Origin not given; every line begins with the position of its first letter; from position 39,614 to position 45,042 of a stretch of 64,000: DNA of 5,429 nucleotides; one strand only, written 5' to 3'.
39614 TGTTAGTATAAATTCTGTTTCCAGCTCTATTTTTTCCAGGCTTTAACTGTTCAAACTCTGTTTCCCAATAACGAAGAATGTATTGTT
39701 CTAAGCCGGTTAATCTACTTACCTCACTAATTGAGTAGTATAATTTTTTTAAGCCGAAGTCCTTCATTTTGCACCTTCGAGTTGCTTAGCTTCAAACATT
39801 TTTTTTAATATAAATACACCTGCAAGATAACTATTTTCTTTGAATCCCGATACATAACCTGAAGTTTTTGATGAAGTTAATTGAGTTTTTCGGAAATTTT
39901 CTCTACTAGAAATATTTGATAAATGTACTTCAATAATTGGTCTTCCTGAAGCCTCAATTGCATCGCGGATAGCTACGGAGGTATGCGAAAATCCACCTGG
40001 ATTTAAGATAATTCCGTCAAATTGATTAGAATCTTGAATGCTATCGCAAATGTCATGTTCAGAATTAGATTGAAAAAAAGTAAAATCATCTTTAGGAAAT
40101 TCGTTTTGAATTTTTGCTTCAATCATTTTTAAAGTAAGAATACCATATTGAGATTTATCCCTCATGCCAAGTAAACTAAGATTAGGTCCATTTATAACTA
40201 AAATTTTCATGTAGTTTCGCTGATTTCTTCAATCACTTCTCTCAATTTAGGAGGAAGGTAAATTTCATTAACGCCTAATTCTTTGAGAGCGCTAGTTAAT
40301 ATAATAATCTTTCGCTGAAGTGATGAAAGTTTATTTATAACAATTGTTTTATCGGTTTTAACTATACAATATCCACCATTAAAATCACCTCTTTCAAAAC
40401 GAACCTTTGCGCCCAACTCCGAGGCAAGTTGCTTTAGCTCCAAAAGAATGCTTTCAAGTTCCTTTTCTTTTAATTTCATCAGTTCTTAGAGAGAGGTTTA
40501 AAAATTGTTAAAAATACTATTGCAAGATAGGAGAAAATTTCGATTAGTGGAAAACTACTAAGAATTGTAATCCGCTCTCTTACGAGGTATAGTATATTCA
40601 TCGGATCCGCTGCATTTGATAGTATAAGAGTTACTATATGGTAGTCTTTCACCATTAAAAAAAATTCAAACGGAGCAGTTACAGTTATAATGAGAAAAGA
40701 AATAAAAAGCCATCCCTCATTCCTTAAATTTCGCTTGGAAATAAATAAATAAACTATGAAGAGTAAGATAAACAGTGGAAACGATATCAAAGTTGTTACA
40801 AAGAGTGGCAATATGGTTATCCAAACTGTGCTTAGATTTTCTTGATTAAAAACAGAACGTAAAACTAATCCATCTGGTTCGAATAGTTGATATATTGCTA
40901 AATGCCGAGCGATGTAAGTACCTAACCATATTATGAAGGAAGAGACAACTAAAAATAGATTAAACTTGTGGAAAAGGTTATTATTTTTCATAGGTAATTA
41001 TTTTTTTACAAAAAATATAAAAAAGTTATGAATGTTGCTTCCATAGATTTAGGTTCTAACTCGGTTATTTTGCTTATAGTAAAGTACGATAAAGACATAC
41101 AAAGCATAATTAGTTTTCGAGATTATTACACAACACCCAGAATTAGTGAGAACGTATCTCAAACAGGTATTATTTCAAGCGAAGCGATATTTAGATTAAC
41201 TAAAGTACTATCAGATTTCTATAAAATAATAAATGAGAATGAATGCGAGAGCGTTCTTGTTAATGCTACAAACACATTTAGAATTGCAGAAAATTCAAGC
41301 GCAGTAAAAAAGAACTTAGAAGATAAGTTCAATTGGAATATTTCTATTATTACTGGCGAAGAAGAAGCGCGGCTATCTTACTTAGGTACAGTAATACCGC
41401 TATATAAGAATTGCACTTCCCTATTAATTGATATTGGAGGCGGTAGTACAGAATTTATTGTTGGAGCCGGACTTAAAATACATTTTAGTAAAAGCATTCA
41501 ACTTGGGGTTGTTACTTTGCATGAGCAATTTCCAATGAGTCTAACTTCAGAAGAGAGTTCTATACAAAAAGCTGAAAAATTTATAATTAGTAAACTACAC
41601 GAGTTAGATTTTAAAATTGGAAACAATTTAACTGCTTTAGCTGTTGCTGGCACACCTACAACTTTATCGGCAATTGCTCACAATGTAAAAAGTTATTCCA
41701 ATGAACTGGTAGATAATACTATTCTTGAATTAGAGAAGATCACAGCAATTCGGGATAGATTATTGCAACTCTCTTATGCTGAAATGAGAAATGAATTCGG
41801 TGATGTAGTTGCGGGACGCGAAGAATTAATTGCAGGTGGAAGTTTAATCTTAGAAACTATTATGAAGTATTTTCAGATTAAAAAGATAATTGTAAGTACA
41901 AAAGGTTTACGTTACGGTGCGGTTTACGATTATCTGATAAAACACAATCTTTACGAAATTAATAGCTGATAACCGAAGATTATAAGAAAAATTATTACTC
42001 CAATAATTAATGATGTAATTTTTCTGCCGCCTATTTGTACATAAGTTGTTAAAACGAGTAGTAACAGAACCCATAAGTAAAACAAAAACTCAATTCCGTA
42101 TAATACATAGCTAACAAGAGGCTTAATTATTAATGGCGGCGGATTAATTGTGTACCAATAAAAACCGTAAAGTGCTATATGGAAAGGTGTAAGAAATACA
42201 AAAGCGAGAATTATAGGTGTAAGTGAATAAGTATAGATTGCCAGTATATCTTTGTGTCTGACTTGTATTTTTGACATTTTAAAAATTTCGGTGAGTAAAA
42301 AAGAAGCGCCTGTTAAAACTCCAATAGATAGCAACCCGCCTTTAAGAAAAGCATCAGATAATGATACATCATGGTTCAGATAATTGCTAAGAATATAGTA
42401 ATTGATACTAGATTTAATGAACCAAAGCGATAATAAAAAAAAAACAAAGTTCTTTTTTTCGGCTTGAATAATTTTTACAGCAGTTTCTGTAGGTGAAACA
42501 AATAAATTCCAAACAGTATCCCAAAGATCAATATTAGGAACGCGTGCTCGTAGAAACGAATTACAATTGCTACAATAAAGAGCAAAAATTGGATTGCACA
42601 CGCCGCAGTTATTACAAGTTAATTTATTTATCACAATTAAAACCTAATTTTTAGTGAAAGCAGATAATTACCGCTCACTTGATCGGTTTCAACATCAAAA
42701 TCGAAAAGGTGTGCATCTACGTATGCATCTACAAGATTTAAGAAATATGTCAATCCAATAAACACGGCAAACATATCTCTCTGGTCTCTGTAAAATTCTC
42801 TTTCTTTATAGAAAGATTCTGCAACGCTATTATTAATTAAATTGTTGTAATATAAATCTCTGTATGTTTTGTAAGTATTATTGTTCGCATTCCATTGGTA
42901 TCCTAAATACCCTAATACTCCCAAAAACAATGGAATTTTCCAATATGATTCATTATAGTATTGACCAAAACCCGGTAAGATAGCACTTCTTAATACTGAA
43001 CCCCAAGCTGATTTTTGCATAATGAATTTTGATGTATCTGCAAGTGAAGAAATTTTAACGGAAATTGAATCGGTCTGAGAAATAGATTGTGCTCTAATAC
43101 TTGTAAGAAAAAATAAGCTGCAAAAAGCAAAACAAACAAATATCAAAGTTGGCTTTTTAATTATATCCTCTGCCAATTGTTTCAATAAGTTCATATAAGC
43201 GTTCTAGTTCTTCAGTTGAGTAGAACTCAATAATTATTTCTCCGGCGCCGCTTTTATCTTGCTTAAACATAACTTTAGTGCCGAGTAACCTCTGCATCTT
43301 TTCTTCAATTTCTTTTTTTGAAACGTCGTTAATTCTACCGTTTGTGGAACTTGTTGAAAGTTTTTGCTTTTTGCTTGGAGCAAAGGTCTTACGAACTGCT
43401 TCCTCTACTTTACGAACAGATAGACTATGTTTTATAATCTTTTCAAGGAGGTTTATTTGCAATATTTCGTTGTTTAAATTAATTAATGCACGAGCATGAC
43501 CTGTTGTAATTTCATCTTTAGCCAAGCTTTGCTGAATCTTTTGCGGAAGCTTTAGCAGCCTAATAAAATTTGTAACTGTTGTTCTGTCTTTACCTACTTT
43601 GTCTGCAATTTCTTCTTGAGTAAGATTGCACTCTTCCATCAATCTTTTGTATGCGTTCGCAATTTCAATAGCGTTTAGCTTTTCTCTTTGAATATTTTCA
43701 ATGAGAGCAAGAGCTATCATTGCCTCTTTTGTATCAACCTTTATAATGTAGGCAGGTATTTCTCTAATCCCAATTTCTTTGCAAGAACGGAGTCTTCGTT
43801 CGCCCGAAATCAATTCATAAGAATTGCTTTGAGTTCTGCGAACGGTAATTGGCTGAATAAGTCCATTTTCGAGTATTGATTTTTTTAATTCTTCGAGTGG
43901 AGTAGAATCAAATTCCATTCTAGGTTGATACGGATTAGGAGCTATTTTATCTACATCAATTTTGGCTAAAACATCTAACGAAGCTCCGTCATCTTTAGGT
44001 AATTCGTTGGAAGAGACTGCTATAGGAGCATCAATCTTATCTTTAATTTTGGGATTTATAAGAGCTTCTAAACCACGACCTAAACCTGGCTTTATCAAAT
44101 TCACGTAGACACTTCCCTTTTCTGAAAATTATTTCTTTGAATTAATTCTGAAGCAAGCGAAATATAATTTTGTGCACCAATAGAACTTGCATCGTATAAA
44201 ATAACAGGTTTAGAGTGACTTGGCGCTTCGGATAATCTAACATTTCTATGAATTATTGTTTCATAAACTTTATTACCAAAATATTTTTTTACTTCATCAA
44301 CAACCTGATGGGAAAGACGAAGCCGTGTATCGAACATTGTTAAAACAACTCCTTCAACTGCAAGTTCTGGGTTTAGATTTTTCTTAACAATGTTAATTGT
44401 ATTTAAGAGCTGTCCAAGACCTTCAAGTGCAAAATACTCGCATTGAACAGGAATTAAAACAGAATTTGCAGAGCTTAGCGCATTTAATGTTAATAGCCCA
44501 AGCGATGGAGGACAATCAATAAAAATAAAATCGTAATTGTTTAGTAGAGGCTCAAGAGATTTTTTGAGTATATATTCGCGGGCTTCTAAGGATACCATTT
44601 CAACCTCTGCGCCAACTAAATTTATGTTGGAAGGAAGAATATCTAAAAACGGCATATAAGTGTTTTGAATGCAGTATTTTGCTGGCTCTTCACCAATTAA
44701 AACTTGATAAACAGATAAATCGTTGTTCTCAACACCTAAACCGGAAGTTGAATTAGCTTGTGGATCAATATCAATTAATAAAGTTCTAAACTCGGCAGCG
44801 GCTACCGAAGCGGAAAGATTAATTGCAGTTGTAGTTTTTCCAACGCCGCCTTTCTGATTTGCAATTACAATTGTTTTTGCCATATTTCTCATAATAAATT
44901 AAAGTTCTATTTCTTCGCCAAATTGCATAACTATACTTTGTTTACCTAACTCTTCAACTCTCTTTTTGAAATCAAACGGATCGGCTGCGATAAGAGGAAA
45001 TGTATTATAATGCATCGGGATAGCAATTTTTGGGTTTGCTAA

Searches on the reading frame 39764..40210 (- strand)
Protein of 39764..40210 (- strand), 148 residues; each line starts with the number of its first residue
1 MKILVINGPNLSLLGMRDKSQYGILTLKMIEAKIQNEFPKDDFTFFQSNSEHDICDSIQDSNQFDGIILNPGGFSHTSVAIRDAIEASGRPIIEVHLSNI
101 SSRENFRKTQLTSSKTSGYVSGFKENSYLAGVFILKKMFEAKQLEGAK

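Call 60: search_protein_families(library=pfam, max_evalue=0.000001, proteins=[window:39764-40210:-])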
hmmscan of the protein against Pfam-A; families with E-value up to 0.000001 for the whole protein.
window:39764-40210:- (148 aa): 1 family
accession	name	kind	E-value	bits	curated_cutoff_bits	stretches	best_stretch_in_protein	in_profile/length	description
PF01220.24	DHquinase_II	-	6.1e-45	152.8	23.3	1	2-132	1-134/138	Dehydroquinase class II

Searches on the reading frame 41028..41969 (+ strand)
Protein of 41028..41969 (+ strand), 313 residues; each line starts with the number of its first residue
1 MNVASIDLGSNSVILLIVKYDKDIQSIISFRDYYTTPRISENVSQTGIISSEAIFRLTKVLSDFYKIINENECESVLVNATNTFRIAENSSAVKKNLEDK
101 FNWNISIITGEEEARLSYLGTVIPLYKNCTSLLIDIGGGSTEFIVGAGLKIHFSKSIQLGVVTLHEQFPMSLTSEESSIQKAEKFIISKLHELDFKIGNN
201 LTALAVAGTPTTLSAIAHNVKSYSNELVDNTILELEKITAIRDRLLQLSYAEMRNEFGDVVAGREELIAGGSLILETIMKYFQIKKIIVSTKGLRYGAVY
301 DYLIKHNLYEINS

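Call 60: search_protein_families(library=pfam, max_evalue=0.000001, proteins=[window:41028-41969:+])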
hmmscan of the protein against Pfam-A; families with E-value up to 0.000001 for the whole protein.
window:41028-41969:+ (313 aa): 1 family
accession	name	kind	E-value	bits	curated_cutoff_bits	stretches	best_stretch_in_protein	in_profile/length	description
PF02541.22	Ppx-GppA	-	3.8e-50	171.4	27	1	36-306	19-285/285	Ppx/GppA phosphatase family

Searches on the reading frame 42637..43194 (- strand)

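Call 60: search_protein_families(library=pfam, max_evalue=0.000001, proteins=[window:42637-43194:-])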
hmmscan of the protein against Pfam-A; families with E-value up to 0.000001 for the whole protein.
window:42637-43194:- (185 aa): 1 family
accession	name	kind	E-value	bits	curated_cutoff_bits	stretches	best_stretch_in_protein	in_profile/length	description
PF18935.5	DUF5683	-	1.5e-30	106.7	26.7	1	66-171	8-123/151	Family of unknown function (DUF5683)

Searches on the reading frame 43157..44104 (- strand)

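Call 61: search_protein_families(library=pfam, max_evalue=0.000001, proteins=[window:43157-44104:-])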
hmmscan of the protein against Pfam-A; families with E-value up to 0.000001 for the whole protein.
window:43157-44104:- (315 aa): 3 families
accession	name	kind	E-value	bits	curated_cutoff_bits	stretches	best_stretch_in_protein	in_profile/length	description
PF17762.8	HTH_ParB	-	5.1e-36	123.3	22.6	1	141-239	1-99/102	ParB HTH domain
PF02195.25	ParB_N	-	4.9e-29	100.7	26.3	1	46-139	3-95/95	ParB N-terminal domain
PF23552.2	ParB_C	-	1.4e-08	34.5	23.8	1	264-307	6-49/50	ParB dimerisation domain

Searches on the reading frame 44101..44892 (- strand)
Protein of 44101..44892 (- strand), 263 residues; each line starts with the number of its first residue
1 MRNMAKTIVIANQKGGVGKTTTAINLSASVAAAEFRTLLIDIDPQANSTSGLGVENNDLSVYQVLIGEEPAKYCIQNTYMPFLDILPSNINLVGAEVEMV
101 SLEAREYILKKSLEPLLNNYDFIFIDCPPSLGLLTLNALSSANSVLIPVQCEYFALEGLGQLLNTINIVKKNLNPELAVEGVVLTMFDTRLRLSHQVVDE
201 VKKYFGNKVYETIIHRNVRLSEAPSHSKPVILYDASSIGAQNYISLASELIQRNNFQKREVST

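Call 61: search_protein_families(library=pfam, max_evalue=0.000001, proteins=[window:44101-44892:-])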
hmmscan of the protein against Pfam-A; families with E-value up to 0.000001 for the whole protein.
window:44101-44892:- (263 aa): 6 families
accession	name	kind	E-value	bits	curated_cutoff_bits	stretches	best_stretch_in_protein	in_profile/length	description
PF13614.12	AAA_31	-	1.9e-66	223.8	27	1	6-178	2-176/177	AAA domain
PF01656.29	CbiA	-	2.6e-27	95.7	25.4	1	8-230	1-125/125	CobQ/CobB/MinD/ParA nucleotide binding domain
PF09140.17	MipZ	-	6.1e-11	42.5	20.7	1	7-169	2-150/262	ATPase MipZ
PF06564.18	CBP_BcsQ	-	1.3e-10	41.6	21.3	1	7-248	3-231/234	Cellulose biosynthesis protein BcsQ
PF10609.15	ParA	-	2.7e-08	34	27.1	1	4-138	2-130/246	NUBPL iron-transfer P-loop NTPase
PF00142.24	Fer4_NifH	-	1.1e-07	32.1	25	0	13-52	7-46/271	4Fe-4S iron sulfur cluster binding proteins, NifH/frxC family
